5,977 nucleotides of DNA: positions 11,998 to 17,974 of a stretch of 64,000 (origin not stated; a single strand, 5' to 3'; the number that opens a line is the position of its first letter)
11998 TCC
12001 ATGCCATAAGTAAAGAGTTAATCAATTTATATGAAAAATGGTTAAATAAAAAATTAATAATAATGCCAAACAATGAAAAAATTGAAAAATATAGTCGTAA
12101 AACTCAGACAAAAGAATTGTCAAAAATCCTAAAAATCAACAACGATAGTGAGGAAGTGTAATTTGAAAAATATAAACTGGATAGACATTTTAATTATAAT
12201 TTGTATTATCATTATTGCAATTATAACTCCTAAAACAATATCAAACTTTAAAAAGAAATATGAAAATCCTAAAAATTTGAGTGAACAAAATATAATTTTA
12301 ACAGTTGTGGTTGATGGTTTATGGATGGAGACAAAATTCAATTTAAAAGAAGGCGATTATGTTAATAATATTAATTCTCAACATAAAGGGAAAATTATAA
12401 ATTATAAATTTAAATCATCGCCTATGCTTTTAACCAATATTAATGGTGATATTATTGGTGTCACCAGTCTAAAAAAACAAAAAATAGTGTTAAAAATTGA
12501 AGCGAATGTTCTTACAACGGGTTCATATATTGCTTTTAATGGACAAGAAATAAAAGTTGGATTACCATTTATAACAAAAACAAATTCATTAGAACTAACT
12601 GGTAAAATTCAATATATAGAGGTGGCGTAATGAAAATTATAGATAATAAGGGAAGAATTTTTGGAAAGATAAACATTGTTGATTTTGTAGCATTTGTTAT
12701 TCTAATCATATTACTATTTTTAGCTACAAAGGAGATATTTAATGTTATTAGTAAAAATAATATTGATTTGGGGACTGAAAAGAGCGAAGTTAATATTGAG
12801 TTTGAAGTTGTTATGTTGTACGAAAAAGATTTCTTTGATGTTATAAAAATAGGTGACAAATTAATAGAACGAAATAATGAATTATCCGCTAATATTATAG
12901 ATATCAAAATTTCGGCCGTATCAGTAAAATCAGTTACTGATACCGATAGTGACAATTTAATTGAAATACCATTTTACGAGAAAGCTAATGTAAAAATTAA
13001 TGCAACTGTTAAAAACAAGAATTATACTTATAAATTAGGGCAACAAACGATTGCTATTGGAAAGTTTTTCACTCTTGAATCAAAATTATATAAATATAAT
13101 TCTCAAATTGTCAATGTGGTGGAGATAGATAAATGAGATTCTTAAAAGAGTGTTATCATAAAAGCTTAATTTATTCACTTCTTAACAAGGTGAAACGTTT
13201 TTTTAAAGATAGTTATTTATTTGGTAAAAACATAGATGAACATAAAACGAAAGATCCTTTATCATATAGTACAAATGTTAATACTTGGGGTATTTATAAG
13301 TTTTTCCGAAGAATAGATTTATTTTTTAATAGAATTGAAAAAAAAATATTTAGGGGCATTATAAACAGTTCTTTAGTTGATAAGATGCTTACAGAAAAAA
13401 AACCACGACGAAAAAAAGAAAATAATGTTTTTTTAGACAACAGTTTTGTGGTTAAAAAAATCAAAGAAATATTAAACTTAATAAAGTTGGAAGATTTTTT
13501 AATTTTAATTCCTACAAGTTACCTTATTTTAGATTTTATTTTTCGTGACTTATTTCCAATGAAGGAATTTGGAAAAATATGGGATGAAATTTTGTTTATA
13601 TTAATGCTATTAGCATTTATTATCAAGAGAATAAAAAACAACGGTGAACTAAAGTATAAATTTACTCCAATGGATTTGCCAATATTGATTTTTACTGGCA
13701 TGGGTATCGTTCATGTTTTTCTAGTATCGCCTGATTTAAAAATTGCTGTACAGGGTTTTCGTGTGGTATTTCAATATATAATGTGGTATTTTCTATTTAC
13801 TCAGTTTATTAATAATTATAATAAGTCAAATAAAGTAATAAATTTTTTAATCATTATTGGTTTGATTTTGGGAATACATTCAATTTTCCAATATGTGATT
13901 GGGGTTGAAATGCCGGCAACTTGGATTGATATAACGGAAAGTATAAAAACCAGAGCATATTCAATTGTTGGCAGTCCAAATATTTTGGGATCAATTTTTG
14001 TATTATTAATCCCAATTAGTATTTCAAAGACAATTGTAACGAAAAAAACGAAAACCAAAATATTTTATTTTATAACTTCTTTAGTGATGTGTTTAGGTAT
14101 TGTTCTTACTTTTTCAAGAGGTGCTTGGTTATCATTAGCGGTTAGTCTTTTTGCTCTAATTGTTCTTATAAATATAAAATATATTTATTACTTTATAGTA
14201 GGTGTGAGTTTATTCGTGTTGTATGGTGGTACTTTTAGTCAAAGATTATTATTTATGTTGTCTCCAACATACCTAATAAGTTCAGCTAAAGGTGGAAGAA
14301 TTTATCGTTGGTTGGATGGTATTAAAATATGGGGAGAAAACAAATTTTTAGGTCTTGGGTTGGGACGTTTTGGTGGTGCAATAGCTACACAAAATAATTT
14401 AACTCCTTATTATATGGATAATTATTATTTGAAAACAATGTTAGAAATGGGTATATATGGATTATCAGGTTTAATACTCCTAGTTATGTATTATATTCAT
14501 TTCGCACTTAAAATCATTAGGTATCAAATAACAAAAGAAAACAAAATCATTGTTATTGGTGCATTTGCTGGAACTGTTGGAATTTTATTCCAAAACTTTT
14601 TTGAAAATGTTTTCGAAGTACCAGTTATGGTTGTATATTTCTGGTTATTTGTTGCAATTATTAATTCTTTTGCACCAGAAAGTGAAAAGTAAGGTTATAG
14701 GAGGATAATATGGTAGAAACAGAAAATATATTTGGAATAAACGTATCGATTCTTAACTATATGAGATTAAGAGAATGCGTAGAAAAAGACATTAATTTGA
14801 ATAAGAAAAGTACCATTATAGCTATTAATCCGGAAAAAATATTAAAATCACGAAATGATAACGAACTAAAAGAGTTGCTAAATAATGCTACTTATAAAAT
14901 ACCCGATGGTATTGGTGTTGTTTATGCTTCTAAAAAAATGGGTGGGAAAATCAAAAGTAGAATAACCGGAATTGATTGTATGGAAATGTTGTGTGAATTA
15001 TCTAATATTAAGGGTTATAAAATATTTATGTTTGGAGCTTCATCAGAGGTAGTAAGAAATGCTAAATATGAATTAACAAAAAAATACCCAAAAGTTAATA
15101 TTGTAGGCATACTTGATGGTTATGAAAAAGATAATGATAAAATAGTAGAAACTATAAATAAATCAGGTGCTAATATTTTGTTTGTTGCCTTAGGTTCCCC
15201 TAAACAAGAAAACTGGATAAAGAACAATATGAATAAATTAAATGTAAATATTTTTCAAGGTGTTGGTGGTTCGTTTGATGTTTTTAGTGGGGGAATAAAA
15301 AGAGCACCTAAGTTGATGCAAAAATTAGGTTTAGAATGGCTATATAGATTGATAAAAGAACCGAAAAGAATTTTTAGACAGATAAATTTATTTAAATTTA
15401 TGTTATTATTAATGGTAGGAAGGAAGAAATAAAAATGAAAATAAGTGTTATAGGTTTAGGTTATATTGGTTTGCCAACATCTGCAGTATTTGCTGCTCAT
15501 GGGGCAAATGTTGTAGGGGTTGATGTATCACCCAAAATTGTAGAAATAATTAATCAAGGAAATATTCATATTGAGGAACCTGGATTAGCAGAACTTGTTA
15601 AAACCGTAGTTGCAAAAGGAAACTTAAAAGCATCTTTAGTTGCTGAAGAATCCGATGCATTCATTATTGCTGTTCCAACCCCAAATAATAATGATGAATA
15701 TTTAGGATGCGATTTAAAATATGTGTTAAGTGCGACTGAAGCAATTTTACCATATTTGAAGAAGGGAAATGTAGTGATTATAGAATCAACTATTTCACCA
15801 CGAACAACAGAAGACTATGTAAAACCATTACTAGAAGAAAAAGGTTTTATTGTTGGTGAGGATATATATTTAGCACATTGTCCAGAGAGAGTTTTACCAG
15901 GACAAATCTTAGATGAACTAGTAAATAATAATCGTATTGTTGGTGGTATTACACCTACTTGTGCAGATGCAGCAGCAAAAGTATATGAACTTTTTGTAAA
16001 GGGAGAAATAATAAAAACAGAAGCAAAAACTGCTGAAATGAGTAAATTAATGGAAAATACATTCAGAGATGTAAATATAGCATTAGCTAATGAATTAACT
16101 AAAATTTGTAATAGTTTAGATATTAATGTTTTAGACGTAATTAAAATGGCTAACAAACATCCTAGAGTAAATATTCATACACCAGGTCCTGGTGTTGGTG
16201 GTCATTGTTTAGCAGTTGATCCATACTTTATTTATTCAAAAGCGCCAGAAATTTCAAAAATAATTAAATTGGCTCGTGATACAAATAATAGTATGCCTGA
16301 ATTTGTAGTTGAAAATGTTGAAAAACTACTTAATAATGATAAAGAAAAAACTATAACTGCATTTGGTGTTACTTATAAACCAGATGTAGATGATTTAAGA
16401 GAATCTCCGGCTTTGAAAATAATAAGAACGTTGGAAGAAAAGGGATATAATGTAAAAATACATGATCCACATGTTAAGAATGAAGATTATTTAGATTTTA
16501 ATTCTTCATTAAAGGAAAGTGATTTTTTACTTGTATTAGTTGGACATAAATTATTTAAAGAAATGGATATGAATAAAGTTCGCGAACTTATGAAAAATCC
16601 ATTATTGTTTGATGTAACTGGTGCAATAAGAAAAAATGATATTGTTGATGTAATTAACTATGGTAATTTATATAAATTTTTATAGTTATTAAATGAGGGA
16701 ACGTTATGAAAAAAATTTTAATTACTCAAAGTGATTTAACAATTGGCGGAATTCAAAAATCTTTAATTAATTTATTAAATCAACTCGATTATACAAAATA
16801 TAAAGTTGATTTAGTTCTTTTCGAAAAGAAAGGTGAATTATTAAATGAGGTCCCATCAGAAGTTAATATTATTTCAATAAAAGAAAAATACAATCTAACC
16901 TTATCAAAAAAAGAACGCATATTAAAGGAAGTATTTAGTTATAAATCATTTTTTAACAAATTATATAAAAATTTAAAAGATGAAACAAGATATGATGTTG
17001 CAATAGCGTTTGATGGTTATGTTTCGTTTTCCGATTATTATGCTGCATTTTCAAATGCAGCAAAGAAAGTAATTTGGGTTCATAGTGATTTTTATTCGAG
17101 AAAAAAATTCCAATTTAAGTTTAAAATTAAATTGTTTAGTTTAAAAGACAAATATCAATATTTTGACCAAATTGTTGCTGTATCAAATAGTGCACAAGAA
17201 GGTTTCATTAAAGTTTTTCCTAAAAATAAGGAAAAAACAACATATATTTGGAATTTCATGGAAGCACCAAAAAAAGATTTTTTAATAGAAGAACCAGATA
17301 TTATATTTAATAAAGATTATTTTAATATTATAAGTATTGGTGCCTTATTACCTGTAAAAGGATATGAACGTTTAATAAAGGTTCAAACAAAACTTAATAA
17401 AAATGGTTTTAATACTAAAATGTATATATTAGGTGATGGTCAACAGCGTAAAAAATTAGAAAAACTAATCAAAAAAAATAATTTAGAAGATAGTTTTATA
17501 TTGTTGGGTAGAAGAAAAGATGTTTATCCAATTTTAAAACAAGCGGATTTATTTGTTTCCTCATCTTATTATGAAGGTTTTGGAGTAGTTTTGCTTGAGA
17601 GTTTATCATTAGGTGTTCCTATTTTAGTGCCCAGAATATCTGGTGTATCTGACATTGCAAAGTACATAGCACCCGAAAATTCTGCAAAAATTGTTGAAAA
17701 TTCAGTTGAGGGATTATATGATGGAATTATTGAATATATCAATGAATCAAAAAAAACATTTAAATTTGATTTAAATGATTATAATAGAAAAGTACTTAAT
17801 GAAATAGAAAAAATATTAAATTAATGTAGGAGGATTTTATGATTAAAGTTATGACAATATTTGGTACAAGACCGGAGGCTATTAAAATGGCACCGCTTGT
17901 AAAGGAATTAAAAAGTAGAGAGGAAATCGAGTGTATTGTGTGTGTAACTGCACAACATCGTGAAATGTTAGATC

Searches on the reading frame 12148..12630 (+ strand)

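Call 52: search_protein_families(library=pfam, proteins=[window:12148-12630:+], max_evalue=0.01)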
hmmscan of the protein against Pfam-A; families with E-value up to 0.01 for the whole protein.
window:12148-12630:+ (160 aa): 1 family
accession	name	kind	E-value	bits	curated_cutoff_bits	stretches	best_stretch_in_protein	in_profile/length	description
PF14221.11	DUF4330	-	8.4e-12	46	27.6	1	8-157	13-166/167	Domain of unknown function (DUF4330)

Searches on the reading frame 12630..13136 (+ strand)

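Call 52: search_protein_families(library=pfam, proteins=[window:12630-13136:+], max_evalue=0.01)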
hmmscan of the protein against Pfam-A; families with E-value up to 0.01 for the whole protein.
window:12630-13136:+ (168 aa): 1 family
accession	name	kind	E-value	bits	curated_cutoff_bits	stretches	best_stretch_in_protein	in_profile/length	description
PF14221.11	DUF4330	-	8.4e-21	75.3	27.6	1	1-163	1-166/167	Domain of unknown function (DUF4330)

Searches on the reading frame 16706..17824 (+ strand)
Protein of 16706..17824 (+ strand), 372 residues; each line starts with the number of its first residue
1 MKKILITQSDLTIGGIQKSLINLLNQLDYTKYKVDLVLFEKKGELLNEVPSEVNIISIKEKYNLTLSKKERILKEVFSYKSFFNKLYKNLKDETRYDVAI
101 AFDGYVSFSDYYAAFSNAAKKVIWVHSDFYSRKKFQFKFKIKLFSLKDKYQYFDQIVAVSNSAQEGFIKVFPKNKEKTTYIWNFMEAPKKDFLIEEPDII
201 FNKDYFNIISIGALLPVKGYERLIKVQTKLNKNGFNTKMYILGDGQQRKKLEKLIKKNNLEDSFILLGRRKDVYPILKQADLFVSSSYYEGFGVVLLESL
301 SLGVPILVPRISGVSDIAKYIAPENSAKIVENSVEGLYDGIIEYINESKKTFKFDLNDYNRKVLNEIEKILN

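Call 28: search_protein_families(library=pfam, proteins=[window:16706-17824:+])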
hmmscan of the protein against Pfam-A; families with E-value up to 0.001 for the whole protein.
window:16706-17824:+ (372 aa): 4 families
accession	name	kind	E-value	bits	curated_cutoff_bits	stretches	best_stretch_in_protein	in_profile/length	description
PF00534.26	Glycos_transf_1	-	7.2e-30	104.2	26.4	1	201-353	11-164/172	Glycosyl transferases group 1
PF13692.12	Glyco_trans_1_4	-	1.3e-22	81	27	1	207-345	3-140/142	Glycosyl transferases group 1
PF13439.12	Glyco_transf_4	-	3.9e-10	40.5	28.5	1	13-184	1-165/170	Glycosyltransferase Family 4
PF20706.3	GT4-conflict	-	5.8e-08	32.6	26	1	268-318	270-320/385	Family 4 Glycosyltransferase in conflict systems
